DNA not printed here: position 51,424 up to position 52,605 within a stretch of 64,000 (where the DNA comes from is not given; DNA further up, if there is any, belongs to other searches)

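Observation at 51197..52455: DapA-fold protein with every canonical catalytic residue substituted, co-transcribed with a 4-Cys protein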

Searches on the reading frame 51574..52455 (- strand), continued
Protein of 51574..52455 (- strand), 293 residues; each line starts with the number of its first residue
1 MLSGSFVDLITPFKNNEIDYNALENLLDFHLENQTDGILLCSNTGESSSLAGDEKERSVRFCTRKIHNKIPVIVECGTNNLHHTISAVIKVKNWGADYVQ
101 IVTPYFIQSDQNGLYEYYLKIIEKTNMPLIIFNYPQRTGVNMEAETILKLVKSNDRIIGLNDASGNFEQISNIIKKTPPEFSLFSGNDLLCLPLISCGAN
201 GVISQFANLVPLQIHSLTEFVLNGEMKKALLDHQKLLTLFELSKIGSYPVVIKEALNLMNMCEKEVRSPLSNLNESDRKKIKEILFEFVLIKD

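Call 66: find_encoding_contigs(protein=P0164, flank=10000, max_places=3)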
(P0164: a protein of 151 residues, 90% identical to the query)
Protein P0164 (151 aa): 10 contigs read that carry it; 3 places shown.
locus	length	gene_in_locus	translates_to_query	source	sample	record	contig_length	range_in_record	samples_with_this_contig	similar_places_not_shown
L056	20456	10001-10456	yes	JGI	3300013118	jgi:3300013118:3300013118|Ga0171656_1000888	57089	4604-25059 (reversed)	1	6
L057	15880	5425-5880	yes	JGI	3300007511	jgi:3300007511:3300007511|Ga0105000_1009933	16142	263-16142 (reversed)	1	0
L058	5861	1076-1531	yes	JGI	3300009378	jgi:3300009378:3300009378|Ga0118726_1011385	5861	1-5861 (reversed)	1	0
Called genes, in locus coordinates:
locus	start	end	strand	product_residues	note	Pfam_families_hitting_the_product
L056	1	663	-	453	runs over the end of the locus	PF01571:GCV_T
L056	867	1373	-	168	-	PF00588:SpoU_methylase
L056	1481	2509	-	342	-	PF13416:SBP_bac_8, PF13531:SBP_bac_11 (weak), PF13343:SBP_bac_6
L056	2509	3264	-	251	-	PF02405:MlaE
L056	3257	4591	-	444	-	PF00772:DnaB, PF06745:ATPase (faint), PF13481:AAA_25, PF03796:DnaB_C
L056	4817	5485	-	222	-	PF03167:UDG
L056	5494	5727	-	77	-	-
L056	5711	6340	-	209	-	PF00625:Guanylate_kin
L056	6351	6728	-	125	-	PF01597:GCV_H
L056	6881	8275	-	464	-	PF00072:Response_reg, PF08448:PAS_4, PF13426:PAS_9 (weak), PF01966:HD, PF13487:HD_5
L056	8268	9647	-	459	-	PF00072:Response_reg, PF13185:GAF_2, PF00990:GGDEF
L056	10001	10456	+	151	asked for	PF02381:MraZ (weak)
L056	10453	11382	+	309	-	PF01795:Methyltransf_5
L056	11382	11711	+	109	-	-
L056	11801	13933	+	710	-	PF03717:PBP_dimer, PF00905:Transpeptidase, PF03793:PASTA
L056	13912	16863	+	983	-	PF01225:Mur_ligase, PF08245:Mur_ligase_M, PF02875:Mur_ligase_C, PF01225:Mur_ligase (weak), PF08245:Mur_ligase_M, PF02875:Mur_ligase_C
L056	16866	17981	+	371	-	PF00953:Glycos_transf_4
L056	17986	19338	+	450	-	PF21799:MurD-like_N (weak), PF08245:Mur_ligase_M, PF02875:Mur_ligase_C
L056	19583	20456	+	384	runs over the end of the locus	PF01098:FTSW_RODA_SPOVE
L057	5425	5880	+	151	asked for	PF02381:MraZ (weak)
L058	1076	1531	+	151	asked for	PF02381:MraZ (weak)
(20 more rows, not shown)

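Call 68: search_solved_structures(query=L056:13912-15471:+, show_alignments=2, max_evalue=1e-20)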
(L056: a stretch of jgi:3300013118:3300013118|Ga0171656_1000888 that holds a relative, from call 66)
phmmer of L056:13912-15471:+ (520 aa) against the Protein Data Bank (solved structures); distinct sequences matched with E-value up to 1e-20: 13.
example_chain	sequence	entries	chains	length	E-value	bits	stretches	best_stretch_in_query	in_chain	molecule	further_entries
4bub_A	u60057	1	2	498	1.9e-78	267.7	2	27-346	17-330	UDP-N-ACETYLMURAMOYL-L-ALANYL-D-GLUTAMATE--LD-LYSINE LIGASE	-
8f5d_A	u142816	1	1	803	2.8e-76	260.6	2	38-350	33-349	Multifunctional fusion protein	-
8w9z_N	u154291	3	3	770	1.6e-71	244.9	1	15-347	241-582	UDP-N-acetylmuramoyl-L-alanyl-D-glutamate--2, 6-diaminopimelate ligase-like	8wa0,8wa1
7b6o_A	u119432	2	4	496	2e-63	218.2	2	35-345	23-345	UDP-N-acetylmuramoyl-L-alanyl-D-glutamate-2,6-diaminopimelate ligase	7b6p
7b53_A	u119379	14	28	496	6.9e-63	216.4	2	35-315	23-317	UDP-N-acetylmuramoyl-L-alanyl-D-glutamate--2,6-diaminopimelate ligase | UDP-N-acetylmuramoyl-L-alanyl-D-glutamate-2,6-diaminopimelate ligase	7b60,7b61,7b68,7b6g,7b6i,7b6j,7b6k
1e8c_A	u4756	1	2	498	7.2e-63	216.3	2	35-315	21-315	UDP-N-ACETYLMURAMOYLALANYL-D-GLUTAMATE--2,6-DIAMINOPIMELATE LIGASE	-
7d27_A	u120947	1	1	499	4.3e-61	210.5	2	35-319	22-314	UDP-N-acetylmuramoyl-L-alanyl-D-glutamate--2,6-diaminopimelate ligase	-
8g6p_A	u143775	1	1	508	1.9e-59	205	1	36-255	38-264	UDP-N-acetylmuramoyl-L-alanyl-D-glutamate--2,6-diaminopimelate ligase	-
4c12_A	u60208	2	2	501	4.4e-59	203.8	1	37-350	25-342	UDP-N-ACETYLMURAMOYL-L-ALANYL-D-GLUTAMATE--L-LYSINE LIGASE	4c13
2wtz_A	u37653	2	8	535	6.3e-56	193.5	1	34-347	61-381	UDP-N-ACETYLMURAMOYL-L-ALANYL-D-GLUTAMATE--2,6-DIAMINOPIMELATE LIGASE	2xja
8r5o_Q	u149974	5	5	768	1.5e-51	179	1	15-347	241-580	PAP11 | PAP11, MurE-like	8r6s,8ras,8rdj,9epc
8qma_O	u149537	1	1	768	2.6e-51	178.2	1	15-347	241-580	PAP11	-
8xzv_J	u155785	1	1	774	2.7e-51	178.2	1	29-347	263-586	MurE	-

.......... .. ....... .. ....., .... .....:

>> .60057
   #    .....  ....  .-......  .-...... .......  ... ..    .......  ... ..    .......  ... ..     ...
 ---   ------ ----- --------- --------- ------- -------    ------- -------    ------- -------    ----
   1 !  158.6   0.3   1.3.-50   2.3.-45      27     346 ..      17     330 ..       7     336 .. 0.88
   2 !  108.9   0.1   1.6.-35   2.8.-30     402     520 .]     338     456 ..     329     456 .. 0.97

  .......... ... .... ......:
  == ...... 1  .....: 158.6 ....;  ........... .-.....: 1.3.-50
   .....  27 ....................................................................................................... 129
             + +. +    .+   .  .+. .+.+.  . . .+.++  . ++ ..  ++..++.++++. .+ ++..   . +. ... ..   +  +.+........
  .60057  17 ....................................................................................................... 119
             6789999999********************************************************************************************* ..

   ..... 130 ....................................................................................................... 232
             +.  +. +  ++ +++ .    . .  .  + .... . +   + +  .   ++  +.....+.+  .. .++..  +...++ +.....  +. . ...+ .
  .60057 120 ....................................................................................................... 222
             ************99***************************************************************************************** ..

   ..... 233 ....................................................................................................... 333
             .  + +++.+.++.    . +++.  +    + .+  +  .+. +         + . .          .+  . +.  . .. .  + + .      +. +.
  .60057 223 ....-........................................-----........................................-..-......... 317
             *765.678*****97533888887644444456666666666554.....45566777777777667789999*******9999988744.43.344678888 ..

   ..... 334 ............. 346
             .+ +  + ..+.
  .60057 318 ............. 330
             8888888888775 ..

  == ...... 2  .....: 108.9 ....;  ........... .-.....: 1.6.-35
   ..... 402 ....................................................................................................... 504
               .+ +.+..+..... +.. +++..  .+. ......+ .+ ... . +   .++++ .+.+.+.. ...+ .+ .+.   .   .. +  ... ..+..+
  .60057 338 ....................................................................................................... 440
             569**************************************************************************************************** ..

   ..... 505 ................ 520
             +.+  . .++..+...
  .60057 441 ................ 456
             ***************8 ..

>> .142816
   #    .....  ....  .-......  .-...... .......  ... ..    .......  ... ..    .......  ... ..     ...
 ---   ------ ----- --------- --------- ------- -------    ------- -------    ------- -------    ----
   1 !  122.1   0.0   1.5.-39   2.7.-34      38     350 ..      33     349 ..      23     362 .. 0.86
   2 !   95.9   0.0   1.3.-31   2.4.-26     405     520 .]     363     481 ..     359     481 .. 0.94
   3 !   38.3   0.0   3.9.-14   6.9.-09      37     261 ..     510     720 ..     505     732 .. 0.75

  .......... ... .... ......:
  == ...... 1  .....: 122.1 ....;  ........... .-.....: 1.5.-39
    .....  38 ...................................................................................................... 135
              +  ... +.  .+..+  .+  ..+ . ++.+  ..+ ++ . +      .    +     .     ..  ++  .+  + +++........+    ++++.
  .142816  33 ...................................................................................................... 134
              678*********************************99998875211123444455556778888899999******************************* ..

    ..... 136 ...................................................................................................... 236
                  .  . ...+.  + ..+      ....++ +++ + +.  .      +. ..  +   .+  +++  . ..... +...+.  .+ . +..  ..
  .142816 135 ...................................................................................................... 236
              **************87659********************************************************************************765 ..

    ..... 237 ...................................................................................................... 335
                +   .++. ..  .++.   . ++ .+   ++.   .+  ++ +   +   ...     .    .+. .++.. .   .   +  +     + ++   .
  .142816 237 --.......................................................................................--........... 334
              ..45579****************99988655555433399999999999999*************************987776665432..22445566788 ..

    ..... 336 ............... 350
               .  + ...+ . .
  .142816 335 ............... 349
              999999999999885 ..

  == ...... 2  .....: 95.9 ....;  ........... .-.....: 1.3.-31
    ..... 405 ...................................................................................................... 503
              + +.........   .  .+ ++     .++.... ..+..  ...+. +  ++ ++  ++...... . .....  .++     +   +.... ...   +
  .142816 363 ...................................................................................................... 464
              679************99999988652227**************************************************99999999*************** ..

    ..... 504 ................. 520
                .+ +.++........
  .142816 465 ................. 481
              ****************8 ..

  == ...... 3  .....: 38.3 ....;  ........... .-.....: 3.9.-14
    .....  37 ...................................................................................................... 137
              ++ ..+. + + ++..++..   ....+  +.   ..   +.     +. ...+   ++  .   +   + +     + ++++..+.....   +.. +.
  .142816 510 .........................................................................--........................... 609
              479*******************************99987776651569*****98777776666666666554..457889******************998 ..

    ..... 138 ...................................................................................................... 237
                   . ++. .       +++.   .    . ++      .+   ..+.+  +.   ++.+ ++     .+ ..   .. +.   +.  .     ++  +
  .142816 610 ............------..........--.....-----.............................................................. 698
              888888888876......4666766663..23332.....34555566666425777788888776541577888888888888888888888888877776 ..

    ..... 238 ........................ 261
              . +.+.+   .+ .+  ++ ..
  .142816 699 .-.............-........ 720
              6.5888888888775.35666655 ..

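Call 70: search_protein_families(library=padloc, proteins=[window:51574-52455:-], max_evalue=0.01)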
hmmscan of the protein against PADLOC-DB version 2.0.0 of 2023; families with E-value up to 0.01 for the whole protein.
window:51574-52455:- (293 aa): 0 families
